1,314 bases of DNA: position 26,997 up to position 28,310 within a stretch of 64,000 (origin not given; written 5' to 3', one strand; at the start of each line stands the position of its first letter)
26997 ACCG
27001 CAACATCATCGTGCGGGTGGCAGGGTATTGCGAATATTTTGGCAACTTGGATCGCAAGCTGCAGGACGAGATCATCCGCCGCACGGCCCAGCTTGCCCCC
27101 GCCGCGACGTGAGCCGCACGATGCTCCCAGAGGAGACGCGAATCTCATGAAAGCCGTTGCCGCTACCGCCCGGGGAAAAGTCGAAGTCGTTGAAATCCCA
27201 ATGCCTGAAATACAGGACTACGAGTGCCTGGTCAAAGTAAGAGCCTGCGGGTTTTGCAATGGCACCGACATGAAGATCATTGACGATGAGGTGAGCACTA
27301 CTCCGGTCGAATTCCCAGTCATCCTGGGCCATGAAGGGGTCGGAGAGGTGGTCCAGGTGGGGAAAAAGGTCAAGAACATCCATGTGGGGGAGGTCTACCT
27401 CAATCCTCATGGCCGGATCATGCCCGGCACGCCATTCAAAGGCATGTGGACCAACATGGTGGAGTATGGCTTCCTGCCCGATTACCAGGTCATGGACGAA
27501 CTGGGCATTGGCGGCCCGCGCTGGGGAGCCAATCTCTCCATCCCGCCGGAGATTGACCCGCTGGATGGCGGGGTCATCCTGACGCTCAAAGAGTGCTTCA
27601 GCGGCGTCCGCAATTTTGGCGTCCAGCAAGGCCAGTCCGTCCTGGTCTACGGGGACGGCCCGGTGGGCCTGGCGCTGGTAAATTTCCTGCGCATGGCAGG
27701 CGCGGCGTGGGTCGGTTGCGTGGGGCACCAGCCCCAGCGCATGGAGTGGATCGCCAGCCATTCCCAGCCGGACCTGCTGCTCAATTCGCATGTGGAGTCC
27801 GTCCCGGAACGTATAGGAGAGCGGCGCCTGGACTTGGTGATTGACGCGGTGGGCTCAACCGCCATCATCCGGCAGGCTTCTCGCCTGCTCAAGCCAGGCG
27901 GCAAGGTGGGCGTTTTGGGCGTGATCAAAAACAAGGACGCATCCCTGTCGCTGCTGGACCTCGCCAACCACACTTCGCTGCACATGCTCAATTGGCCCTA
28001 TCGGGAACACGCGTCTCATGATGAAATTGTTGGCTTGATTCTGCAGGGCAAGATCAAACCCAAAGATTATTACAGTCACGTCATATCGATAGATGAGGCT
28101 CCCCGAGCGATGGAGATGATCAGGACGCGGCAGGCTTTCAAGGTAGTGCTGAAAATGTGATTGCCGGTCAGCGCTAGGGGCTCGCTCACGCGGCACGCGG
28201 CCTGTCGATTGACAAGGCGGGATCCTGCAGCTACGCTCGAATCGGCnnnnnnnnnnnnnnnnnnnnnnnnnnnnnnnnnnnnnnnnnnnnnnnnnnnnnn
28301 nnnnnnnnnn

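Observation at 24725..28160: Orphan glycyl radical enzyme plus alcohol dehydrogenase without a local activase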

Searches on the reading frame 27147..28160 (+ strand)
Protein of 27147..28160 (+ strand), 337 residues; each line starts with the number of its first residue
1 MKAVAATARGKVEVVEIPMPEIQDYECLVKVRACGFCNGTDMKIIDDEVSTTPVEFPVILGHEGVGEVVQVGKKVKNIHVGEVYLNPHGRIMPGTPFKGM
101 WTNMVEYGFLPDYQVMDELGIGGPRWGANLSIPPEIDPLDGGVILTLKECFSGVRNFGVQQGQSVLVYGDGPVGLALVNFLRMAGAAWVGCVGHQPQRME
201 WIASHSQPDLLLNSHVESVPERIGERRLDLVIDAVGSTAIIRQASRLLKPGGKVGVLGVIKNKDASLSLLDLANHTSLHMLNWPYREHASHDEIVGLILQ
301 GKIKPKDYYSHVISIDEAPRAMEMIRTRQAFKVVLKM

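Call 7: search_protein_families(library=pfam, proteins=[window:27147-28160:+])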
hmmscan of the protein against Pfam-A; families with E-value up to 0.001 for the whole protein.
window:27147-28160:+ (337 aa): 4 families
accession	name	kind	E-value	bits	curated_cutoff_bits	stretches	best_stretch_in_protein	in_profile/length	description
PF08240.17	ADH_N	-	2.4e-12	47.4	23.5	1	24-84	2-61/104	Alcohol dehydrogenase GroES-like domain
PF00107.32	ADH_zinc_N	-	2.7e-11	44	31.8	1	172-273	1-103/129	Zinc-binding dehydrogenase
PF13602.12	ADH_zinc_N_2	-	7.5e-08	33.8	27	1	215-331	10-129/134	Zinc-binding dehydrogenase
PF16912.11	Glu_dehyd_C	-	3.6e-06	27.1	34.9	1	161-278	30-150/211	Glucose dehydrogenase C-terminus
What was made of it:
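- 27147..28160 (+): Zn-dependent medium-chain dehydrogenase (MDR ADH), 337 aa. It lies 34 bp after the GRE and is probably co-transcribed. Pfam ADH_N and ADH_zinc_N (call 7).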

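Call 9: search_protein_families(library=ncbifam, proteins=[window:27147-28160:+], max_evalue=0.00001)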
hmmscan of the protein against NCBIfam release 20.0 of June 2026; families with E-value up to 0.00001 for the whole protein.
window:27147-28160:+ (337 aa): 20 families
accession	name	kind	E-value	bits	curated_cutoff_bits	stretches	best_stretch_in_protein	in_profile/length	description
NF041097.1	keto_inos_dh_IolM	equivalog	2.4e-30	105.5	450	2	6-83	34-116/389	scyllo-inosose 3-dehydrogenase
NF003808.0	PRK05396.1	equivalog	6e-25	87.8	380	2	1-83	1-84/341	L-threonine 3-dehydrogenase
TIGR00692.1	tdh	equivalog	8.2e-24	84.2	458.35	2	11-91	10-89/340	L-threonine 3-dehydrogenase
TIGR03451.1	mycoS_dep_FDH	equivalog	4.4e-22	78.4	512.9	2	154-334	169-355/358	S-(hydroxymethyl)mycothiol dehydrogenase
NF010344.0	PRK13771.1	subfamily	1.2e-20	73.7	349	2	151-334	152-330/334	putative alcohol dehydrogenase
NF041172.1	AcrlCoa_red_Thmprot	equivalog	1.7e-19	70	500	2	151-335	152-332/334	acryloyl-CoA reductase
NF007489.0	PRK10083.1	equivalog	3.7e-19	68.9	376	2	158-335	157-335/339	Zn-dependent oxidoreductase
NF047908.1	AldhRedAhr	equivalog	3.7e-18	65.5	470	1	4-82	8-83/335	NADPH-dependent aldehyde reductase Ahr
NF006940.0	PRK09422.1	equivalog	3.8e-15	55.7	344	1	1-82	1-78/338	alcohol dehydrogenase AdhP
TIGR02818.1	adh_III_F_hyde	equivalog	5.2e-15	55.4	543.95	1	3-82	5-81/368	S-(hydroxymethyl)glutathione dehydrogenase/class III alcohol dehydrogenase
TIGR03989.1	Rxyl_3153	subfamily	2.8e-14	53.2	440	1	3-82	5-81/370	NDMA-dependent alcohol dehydrogenase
TIGR03366.1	HpnZ_proposed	hypoth_equivalog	2.8e-13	49.8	328.1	1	158-262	152-257/315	putative phosphonate catabolism associated alcohol dehydrogenase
TIGR02819.1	fdhA_non_GSH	equivalog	2.2e-12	46.3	636.95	0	150-239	177-269/397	formaldehyde dehydrogenase, glutathione-independent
TIGR01202.1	bchC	equivalog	7e-12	45.1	291.25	0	5-83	6-84/308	chlorophyll synthesis pathway protein BchC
TIGR02824.1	quinone_pig3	subfamily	7.6e-12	44.9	296.8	1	1-82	1-83/325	putative NAD(P)H quinone oxidoreductase, PIG3 family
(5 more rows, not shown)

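Call 32: search_solved_structures(query=window:27147-28160:+, max_evalue=1e-10)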
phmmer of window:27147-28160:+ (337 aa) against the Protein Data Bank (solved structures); distinct sequences matched with E-value up to 1e-10: 49.
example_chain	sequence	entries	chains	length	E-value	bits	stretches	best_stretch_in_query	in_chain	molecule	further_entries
4cpd_A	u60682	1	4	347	2.7e-27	99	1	1-335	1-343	ALCOHOL DEHYDROGENASE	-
4ej6_A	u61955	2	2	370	7.7e-25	90.9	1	1-322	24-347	Putative zinc-binding dehydrogenase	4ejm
1e3j_A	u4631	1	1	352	1.6e-15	60.3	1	13-327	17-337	NADP(H)-DEPENDENT KETOSE REDUCTASE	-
4oh1_A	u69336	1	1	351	3e-15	59.3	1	8-254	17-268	L-iditol 2-dehydrogenase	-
1jqb_A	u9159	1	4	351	5.2e-15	58.6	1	3-259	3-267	NADP-dependent Alcohol Dehydrogenase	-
6iqd_A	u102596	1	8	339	7.4e-15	58.1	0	7-82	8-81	Alcohol dehydrogenase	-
2dfv_A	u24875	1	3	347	1.1e-14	57.5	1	11-334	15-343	Probable L-threonine 3-dehydrogenase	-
2d8a_A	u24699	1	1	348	1.2e-14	57.4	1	11-334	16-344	Probable L-threonine 3-dehydrogenase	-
2b83_A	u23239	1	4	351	2.1e-14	56.6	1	3-259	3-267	NADP-dependent alcohol dehydrogenase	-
1kev_A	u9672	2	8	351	2.2e-14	56.5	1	3-259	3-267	NADP-DEPENDENT ALCOHOL DEHYDROGENASE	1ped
6sch_A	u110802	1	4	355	6.7e-14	54.9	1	3-259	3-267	NADP-dependent isopropanol dehydrogenase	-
1vj0_A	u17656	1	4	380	8.9e-14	54.5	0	162-335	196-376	alcohol dehydrogenase, zinc-containing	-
3gfb_A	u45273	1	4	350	1.2e-13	54.1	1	12-334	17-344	L-threonine 3-dehydrogenase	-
3ftn_A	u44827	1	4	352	2.3e-13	53.1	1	1-259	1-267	NADP-dependent alcohol dehydrogenase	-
3fsr_A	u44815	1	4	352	2.6e-13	53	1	1-259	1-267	NADP-dependent alcohol dehydrogenase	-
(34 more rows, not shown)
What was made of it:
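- Closest known: Polyol, threonine and secondary-alcohol dehydrogenases of the MDR superfamily. Different: At most about 99 bits to any solved structure (call 32).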

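Call 75: search_solved_structures(query=window:27147-28160:+, max_evalue=1e-14, show_alignments=5)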
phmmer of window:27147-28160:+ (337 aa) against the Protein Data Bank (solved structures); distinct sequences matched with E-value up to 1e-14: 6.
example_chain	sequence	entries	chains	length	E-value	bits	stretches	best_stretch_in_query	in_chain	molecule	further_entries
4cpd_A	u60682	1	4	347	2.7e-27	99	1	1-335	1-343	ALCOHOL DEHYDROGENASE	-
4ej6_A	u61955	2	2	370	7.7e-25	90.9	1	1-322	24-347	Putative zinc-binding dehydrogenase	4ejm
1e3j_A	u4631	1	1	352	1.6e-15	60.3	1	13-327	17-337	NADP(H)-DEPENDENT KETOSE REDUCTASE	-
4oh1_A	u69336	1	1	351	3e-15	59.3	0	8-254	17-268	L-iditol 2-dehydrogenase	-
1jqb_A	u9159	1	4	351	5.2e-15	58.6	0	3-259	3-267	NADP-dependent Alcohol Dehydrogenase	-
6iqd_A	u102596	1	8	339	7.4e-15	58.1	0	7-82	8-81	Alcohol dehydrogenase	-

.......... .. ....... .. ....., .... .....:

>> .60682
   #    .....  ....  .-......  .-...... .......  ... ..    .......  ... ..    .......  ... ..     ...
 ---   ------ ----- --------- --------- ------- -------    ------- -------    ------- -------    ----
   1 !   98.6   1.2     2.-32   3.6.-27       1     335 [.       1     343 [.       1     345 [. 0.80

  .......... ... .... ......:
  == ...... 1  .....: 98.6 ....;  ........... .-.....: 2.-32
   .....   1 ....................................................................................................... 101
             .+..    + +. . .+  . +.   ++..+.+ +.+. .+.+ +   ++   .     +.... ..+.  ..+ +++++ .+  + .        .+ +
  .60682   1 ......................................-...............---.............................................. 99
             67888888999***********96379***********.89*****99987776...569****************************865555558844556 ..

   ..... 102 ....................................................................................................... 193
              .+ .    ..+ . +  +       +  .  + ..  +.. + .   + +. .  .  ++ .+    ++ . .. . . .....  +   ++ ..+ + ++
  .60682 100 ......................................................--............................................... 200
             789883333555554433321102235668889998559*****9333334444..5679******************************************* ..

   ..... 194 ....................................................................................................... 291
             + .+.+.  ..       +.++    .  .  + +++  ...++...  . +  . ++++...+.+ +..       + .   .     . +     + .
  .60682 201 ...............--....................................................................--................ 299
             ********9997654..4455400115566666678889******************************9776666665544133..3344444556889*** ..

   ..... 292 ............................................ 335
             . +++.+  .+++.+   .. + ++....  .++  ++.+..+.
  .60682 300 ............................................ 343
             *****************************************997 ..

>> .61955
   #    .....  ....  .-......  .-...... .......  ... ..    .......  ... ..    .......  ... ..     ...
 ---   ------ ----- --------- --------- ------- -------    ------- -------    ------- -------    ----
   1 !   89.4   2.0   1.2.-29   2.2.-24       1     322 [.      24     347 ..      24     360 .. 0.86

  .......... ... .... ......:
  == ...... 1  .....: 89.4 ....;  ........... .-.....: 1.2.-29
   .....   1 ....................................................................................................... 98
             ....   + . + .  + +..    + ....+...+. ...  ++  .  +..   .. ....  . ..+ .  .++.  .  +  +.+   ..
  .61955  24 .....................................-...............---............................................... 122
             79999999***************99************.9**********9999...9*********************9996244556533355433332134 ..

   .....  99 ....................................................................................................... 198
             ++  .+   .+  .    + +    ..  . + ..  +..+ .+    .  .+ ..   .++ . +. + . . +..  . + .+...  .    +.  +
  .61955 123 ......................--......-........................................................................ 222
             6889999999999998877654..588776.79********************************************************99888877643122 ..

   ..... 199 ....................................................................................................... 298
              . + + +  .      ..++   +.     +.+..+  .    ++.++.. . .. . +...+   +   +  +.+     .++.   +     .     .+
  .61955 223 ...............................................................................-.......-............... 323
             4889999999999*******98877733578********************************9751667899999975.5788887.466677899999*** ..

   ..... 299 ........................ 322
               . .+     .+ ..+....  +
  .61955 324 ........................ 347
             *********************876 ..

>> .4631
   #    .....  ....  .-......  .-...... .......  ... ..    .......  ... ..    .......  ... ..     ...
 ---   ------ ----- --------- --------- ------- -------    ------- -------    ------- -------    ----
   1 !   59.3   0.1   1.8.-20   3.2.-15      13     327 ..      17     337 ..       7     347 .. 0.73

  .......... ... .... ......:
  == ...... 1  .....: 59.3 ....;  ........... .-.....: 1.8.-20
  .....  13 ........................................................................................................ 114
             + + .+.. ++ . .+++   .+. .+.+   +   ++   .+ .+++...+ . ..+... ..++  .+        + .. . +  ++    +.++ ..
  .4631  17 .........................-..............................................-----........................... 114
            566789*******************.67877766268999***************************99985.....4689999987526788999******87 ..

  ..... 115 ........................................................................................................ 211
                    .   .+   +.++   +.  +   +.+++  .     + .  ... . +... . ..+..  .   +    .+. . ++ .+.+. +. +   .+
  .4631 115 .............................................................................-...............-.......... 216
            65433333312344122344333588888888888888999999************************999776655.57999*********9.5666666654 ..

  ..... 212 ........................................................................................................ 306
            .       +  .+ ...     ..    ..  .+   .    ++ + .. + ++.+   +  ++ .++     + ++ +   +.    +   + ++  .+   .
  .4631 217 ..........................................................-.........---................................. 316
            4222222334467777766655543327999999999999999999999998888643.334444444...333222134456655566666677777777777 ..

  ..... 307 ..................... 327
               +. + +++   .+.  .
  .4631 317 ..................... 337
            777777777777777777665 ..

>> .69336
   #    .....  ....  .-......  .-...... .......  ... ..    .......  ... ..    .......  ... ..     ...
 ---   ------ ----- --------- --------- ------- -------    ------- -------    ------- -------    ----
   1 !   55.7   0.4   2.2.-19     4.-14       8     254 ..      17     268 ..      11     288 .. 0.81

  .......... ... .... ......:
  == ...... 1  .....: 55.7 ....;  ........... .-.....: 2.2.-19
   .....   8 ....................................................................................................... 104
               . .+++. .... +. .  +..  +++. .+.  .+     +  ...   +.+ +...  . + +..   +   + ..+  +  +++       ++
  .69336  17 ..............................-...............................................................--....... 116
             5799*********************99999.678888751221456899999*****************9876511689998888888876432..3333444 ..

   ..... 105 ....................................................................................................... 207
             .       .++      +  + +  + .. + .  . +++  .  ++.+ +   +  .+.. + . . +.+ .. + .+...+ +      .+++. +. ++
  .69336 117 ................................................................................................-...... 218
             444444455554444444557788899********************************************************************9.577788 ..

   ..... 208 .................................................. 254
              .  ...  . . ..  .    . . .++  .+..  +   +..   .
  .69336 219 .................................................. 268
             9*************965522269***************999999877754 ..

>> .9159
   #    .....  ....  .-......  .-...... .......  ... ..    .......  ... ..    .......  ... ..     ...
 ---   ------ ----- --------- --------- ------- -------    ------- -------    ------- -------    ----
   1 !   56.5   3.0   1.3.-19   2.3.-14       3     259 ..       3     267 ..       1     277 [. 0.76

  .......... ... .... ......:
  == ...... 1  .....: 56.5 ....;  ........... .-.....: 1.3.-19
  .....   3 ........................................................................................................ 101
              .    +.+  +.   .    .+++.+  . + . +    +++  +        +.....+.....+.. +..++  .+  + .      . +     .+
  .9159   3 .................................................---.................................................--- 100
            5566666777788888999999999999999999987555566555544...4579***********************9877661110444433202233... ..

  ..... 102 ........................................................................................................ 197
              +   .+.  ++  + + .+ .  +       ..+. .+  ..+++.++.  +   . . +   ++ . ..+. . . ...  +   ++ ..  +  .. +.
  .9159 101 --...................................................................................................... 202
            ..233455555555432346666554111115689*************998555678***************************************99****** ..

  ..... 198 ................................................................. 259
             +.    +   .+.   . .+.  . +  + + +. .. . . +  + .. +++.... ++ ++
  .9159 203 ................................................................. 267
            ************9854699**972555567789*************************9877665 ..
